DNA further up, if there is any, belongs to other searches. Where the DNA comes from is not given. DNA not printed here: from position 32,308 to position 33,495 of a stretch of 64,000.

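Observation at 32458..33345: Terminal thioesterase has Cys instead of Ser at the nucleophile elbow (GYCSA)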

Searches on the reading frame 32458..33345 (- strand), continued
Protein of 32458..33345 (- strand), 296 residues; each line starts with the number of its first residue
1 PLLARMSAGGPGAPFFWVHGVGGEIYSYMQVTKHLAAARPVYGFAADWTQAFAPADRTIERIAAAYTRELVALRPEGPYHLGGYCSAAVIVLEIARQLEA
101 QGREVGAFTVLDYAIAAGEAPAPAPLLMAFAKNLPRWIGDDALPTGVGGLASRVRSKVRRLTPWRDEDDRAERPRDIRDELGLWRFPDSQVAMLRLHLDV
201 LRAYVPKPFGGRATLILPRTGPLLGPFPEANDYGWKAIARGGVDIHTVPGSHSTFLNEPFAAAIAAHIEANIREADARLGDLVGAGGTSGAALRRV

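Call 38: find_related_loci(query=window:32458-33345:-, collection=genome_contigs, flank=10000)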
Query window:32458-33345:- (296 aa) in genome_contigs; peptide patterns used: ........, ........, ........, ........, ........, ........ (x = any residue, [..] = any of these).
99 stretches matched a pattern; 66 encode a relative of the query (tblastn E <= 1e-3); 66 distinct loci.
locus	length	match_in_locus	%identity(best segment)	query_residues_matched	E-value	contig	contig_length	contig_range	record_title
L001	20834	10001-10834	66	2-279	7e-123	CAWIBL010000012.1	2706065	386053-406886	MAG: uncultured Acidobacteriota bacterium isolate MFD01275.bin.2.18 genome assembly, contig: contig_4361, whole genome s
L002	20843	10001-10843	65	2-279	6e-120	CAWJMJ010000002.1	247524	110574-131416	MAG: uncultured Acidobacteriota bacterium isolate MFD02581.bin.2.172 genome assembly, contig: contig_115168, whole genom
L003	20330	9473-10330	32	3-285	4e-40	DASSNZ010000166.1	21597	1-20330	MAG TPA_asm: Verrucomicrobiia bacterium isolate SMAG_U1239 k141_1434221, whole genome shotgun sequence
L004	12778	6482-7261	35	14-273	2e-39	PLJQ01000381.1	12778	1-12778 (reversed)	MAG: Limisphaerales bacterium isolate palsa_1396 73.20110800_P1M.49_contig_24169, whole genome shotgun sequence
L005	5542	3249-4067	33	3-272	4e-39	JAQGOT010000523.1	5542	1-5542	MAG: Pedosphaera sp. isolate RYN_620 scaffold_4629438, whole genome shotgun sequence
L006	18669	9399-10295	32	2-283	7e-38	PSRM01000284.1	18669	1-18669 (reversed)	MAG: Verrucomicrobia bacterium isolate Amazon FNV 2010 0 4 contig_75_26991714_length_18669_multi_8_in_1_out_1, whole gen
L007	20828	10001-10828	33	6-276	6e-38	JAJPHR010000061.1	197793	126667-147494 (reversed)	MAG: Verrucomicrobia bacterium isolate Centralia_MAG_180 k107_32087642, whole genome shotgun sequence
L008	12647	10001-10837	33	2-275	6e-39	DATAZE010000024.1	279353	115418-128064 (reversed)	MAG TPA_asm: Verrucomicrobiia bacterium isolate SMAG_U5697 k141_2363405, whole genome shotgun sequence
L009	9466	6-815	31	6-272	3e-35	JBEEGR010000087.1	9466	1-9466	MAG: Verrucomicrobiota bacterium isolate BP_781 scaffold_4555552, whole genome shotgun sequence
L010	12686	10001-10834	32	2-275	2e-38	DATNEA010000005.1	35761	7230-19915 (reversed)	MAG TPA_asm: Candidatus Angelobacter sp. isolate SMAG_U11256 k141_250319, whole genome shotgun sequence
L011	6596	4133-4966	32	2-275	1e-34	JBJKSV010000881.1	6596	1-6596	MAG: Limisphaerales bacterium isolate Bin_90 S1Ck127_1976695_flag_1_multi_6.1645_len_6596, whole genome shotgun sequence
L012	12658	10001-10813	30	10-275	1e-36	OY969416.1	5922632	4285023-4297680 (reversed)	MAG: uncultured Verrucomicrobiae bacterium isolate MFD04967.bin.1.157 genome assembly, chromosome: 1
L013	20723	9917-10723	33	2-268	3e-34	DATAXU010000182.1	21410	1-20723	MAG TPA_asm: Verrucomicrobiia bacterium isolate SMAG_U5661 k141_1203638, whole genome shotgun sequence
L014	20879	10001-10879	32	3-290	1e-33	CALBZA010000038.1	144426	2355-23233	MAG TPA_asm: uncultured Verrucomicrobia subdivision 3 bacterium isolate SRR4028131_bin.93_CONCOCT_v1.1_MAG genome assemb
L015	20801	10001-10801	31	2-264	1e-33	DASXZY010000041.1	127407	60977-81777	MAG TPA_asm: Verrucomicrobiia bacterium isolate SMAG_U4865 k141_1901163, whole genome shotgun sequence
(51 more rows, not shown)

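Call 47: search_protein_families(library=pfam, proteins=[P0015, P0016, P0018, P0019, P0020, P0026], max_evalue=1e-8)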
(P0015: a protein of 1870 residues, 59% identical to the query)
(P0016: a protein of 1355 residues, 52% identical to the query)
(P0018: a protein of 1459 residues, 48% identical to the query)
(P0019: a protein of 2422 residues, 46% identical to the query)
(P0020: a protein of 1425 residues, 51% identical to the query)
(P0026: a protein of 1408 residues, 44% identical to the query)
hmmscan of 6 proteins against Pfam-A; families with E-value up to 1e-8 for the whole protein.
P0015 (1870 aa): 6 families
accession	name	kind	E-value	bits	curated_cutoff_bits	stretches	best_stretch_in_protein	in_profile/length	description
PF00501.34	AMP-binding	-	1.2e-90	304.6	29.9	1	976-1328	1-384/384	AMP-binding enzyme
PF00668.25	Condensation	-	2.8e-72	244.3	30.6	1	516-954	3-455/456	Condensation domain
PF00202.27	Aminotran_3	-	1e-40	140.1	30.5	1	106-464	11-371/403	Aminotransferase class-III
PF00975.26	Thioesterase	-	1.7e-20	74.7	26.4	1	1587-1844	2-224/226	Thioesterase domain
PF00550.31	PP-binding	-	1.8e-15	57.4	20.8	1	1487-1550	2-67/67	Phosphopantetheine attachment site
PF13193.12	AMP-binding_C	-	7e-15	56.2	24.5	1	1384-1457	1-76/76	AMP-binding enzyme C-terminal domain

P0016 (1355 aa): 4 families
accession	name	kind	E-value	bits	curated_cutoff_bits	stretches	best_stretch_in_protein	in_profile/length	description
PF00668.25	Condensation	-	6.2e-91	305.8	30.6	1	10-444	6-451/456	Condensation domain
PF00501.34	AMP-binding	-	7.8e-84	282.1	29.9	1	470-821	2-384/384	AMP-binding enzyme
PF00550.31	PP-binding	-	5.3e-16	59.1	20.8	1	983-1046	2-67/67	Phosphopantetheine attachment site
PF00975.26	Thioesterase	-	2.1e-14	54.8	26.4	1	1080-1174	4-101/226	Thioesterase domain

P0018 (1459 aa): 5 families
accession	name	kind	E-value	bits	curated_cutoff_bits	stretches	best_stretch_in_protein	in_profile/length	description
PF00501.34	AMP-binding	-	3.8e-83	279.8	29.9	1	531-882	2-384/384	AMP-binding enzyme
PF00668.25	Condensation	-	1.9e-75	254.8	30.6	1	68-510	3-455/456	Condensation domain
PF00975.26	Thioesterase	-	5.4e-19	69.7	26.4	1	1162-1261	2-102/226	Thioesterase domain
PF00550.31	PP-binding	-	1.3e-13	51.4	20.8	1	1044-1107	2-67/67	Phosphopantetheine attachment site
PF13193.12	AMP-binding_C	-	4.8e-10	40.7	24.5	1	941-1013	1-76/76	AMP-binding enzyme C-terminal domain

P0019 (2422 aa): 5 families
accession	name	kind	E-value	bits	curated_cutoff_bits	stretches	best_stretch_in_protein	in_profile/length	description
PF00668.25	Condensation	-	2.8e-191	636.6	30.6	2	36-477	5-455/456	Condensation domain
PF00501.34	AMP-binding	-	1.4e-166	554.5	29.9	2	1558-1898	2-383/384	AMP-binding enzyme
PF00550.31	PP-binding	-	4.2e-36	123.5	20.8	2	2056-2119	2-67/67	Phosphopantetheine attachment site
PF13193.12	AMP-binding_C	-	1.4e-22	80.9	24.5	2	1957-2029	2-76/76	AMP-binding enzyme C-terminal domain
PF00975.26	Thioesterase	-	4.4e-20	73.3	26.4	1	2147-2401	2-217/226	Thioesterase domain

P0020 (1425 aa): 6 families
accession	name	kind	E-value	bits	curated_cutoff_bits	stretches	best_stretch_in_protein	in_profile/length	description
PF00668.25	Condensation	-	9.7e-90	301.9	30.6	1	68-504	5-455/456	Condensation domain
PF00501.34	AMP-binding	-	8.3e-78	262.3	29.9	1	525-864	2-384/384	AMP-binding enzyme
PF00550.31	PP-binding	-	3.5e-15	56.4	20.8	1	1055-1118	1-66/67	Phosphopantetheine attachment site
PF00975.26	Thioesterase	-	3.7e-14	53.9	26.4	1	1143-1265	3-126/226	Thioesterase domain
PF18563.6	TubC_N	-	4.6e-12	46.3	26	1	6-51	7-52/52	TubC N-terminal docking domain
PF13193.12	AMP-binding_C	-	9.1e-12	46.2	24.5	1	925-999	1-76/76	AMP-binding enzyme C-terminal domain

P0026 (1408 aa): 6 families
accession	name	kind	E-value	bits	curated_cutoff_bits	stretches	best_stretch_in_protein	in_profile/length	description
PF00668.25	Condensation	-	2.9e-86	290.4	30.6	1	71-505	5-455/456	Condensation domain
PF00501.34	AMP-binding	-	2.1e-85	287.3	29.9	1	526-867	2-383/384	AMP-binding enzyme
PF00975.26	Thioesterase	-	9.3e-19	69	26.4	1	1120-1223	1-105/226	Thioesterase domain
PF00550.31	PP-binding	-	4.1e-16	59.4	20.8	1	1031-1094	2-67/67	Phosphopantetheine attachment site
PF18563.6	TubC_N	-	7.8e-14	52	26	1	5-53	3-51/52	TubC N-terminal docking domain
PF13193.12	AMP-binding_C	-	1e-13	52.4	24.5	1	927-1000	1-76/76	AMP-binding enzyme C-terminal domain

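Call 53: find_related_loci(query=L001:27-1100:+, collection=genome_contigs, flank=10000)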
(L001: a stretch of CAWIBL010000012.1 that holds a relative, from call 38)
Query L001:27-1100:+ (358 aa) in genome_contigs; peptide patterns used: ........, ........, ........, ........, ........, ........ (x = any residue, [..] = any of these).
105 stretches matched a pattern; 5 encode a relative of the query (tblastn E <= 1e-3); 5 distinct loci.
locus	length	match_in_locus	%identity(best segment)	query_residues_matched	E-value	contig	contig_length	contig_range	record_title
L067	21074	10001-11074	100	1-358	0e+0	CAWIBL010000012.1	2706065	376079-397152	MAG: uncultured Acidobacteriota bacterium isolate MFD01275.bin.2.18 genome assembly, contig: contig_4361, whole genome s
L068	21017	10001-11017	83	20-358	6e-173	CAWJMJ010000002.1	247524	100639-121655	MAG: uncultured Acidobacteriota bacterium isolate MFD02581.bin.2.172 genome assembly, contig: contig_115168, whole genom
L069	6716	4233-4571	31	81-180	7e-5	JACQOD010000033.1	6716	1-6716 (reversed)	MAG: Candidatus Aenigmatarchaeota archaeon isolate NC_groundwater_1272_Ag_S-0.2um_63_33 S_p2_S4_coassembly_k141_1019363,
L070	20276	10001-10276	30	82-182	8e-5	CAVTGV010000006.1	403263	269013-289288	MAG: uncultured Thermoleophilaceae bacterium isolate MFD09212.bin.1.240 genome assembly, contig: contig_28643, whole gen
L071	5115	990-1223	37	120-191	1e-4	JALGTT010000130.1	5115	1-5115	MAG: Candidatus Hebobacteria bacterium isolate Meg22_1012_Bin_273 Meg22_1012_Bin_273_scaffold_65937, whole genome shotgu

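Call 56: search_protein_families(library=pfam, proteins=[L068:8567-11698:+, L068:6730-8367:+, L068:2280-4184:+, L068:503-2293:+, L068:4215-5048:-, L068:5076-6008:-, L068:6005-6817:-, L068:1365-3401:-], max_evalue=0.00001)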
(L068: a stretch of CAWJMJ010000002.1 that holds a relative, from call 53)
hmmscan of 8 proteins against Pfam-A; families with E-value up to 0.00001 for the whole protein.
L068:8567-11698:+ (1043 aa): 9 families
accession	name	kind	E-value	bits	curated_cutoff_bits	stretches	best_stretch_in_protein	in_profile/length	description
PF00501.34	AMP-binding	-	4.3e-73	246.7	29.9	1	31-372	4-383/384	AMP-binding enzyme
PF08242.18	Methyltransf_12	-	1.5e-17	64.6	30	1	542-638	2-97/98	Methyltransferase domain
PF13649.12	Methyltransf_25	-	1.2e-16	61.6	27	1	540-637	1-97/97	Methyltransferase domain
PF08241.18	Methyltransf_11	-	6.1e-16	59.3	21.2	1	542-640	2-94/95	Methyltransferase domain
PF13193.12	AMP-binding_C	-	2.6e-14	54.3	24.5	1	431-476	1-50/76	AMP-binding enzyme C-terminal domain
PF13847.12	Methyltransf_31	-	2.2e-13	50.5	27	1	539-645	6-113/145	Methyltransferase domain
PF00550.31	PP-binding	-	6.5e-12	46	20.8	1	944-1007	3-67/67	Phosphopantetheine attachment site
PF13489.12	Methyltransf_23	-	2.2e-11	44.2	27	1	522-670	7-140/164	Methyltransferase domain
PF05175.20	MTS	-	3e-07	30.7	23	1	538-641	33-138/170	Methyltransferase small domain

L068:6730-8367:+ (545 aa): 0 families

L068:2280-4184:+ (634 aa): 0 families

L068:503-2293:+ (596 aa): 0 families

L068:4215-5048:- (277 aa): 0 families

L068:5076-6008:- (310 aa): 2 families
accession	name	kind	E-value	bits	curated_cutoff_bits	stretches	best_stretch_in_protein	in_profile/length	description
PF13621.12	Cupin_8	-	5e-23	82.7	27.4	1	86-257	78-243/252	Cupin-like domain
PF02373.28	JmjC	-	2.3e-06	28.5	24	1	153-258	2-112/114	JmjC domain, hydroxylase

L068:6005-6817:- (270 aa): 0 families

L068:1365-3401:- (678 aa): 0 families

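Call 58: search_solved_structures(query=A2, max_evalue=1e-30, show_alignments=3)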
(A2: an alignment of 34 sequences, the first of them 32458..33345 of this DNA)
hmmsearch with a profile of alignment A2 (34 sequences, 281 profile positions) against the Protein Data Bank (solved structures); distinct sequences matched with E-value up to 1e-30: 3.
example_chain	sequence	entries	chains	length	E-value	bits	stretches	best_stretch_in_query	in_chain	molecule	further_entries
7crn_A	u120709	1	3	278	1.1e-44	156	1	2-275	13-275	Non-ribosomal peptide synthetase 4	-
7dxo_A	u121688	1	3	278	2.2e-44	155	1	2-275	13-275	Non-ribosomal peptide synthetase 4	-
4zxh_A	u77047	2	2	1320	2.4e-37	131.9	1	2-272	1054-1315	ABBFA_003403 | Tyrocidine synthetase 3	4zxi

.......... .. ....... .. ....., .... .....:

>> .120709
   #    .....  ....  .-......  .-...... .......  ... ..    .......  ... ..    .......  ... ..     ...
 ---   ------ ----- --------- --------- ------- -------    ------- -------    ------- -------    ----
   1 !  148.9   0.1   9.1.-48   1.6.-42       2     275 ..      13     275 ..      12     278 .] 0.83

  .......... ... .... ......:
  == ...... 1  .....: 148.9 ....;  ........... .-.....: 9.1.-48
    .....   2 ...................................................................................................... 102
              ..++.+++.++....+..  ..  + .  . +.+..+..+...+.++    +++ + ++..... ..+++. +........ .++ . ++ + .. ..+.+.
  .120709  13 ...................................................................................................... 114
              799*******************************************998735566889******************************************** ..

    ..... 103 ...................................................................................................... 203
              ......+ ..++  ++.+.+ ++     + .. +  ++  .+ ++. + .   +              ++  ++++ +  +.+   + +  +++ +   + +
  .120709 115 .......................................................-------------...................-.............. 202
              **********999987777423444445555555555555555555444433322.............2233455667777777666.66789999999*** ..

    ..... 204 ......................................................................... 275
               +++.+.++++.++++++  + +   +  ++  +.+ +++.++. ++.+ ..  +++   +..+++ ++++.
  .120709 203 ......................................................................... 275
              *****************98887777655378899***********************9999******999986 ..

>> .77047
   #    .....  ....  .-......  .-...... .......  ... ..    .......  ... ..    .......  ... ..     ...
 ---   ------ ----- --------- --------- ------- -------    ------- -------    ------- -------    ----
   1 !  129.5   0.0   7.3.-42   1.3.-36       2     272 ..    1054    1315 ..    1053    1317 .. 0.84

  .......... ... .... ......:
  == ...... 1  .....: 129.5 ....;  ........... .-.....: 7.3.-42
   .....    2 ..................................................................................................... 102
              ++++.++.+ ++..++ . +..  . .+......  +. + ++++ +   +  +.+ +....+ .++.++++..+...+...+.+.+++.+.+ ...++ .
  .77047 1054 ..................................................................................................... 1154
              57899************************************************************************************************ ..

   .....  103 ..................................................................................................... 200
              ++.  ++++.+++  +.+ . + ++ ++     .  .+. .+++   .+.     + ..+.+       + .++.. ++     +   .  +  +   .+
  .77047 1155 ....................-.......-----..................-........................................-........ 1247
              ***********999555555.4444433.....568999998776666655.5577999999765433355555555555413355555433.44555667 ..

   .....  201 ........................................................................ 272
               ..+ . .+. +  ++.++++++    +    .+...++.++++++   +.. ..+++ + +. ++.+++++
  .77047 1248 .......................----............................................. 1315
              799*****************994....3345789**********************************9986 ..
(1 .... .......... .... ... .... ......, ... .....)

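Call 60: search_solved_structures(query=window:32458-33345:-, max_evalue=10)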
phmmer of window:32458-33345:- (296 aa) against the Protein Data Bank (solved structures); distinct sequences matched with E-value up to 10: 34.
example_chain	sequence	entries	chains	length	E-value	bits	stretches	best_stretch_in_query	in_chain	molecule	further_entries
7dxo_A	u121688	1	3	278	6.5e-18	68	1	6-123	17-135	Non-ribosomal peptide synthetase 4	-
7crn_A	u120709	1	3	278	8.6e-18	67.6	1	6-123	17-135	Non-ribosomal peptide synthetase 4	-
4zxh_A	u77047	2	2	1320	1.4e-14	57.1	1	11-141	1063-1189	ABBFA_003403 | Tyrocidine synthetase 3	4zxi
3tjm_A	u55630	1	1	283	1.5e-11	47.1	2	8-102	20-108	Fatty acid synthase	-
2px6_A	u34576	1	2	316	2.9e-11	46.2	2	8-103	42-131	Thioesterase domain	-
7mhd_A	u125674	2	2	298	4e-11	45.7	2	8-103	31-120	Fatty acid synthase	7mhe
4z49_A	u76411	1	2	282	5.2e-11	45.4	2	8-103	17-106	Fatty acid synthase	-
1xkt_A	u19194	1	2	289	7.4e-11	44.9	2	8-103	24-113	fatty acid synthase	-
9f7b_A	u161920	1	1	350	3e-10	42.9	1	6-119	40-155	3-hydroxyacyl-[acyl-carrier-protein] dehydratase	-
8eyi_E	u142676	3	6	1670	2.1e-09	40.1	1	8-274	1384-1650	Fatty acid synthase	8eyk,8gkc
9b80_A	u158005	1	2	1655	2.6e-09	39.8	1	8-274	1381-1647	Fatty acid synthase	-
8vf7_A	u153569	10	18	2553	5.4e-09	38.8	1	8-274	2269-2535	Fatty acid synthase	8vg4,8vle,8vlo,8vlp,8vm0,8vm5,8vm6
8vf7_B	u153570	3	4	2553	5.4e-09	38.8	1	8-274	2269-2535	Fatty acid synthase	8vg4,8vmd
2vz8_A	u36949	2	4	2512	5.4e-09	38.8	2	8-102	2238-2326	FATTY ACID SYNTHASE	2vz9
7r0x_A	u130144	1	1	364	1.3e-08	37.5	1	15-112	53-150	Polyketide synthase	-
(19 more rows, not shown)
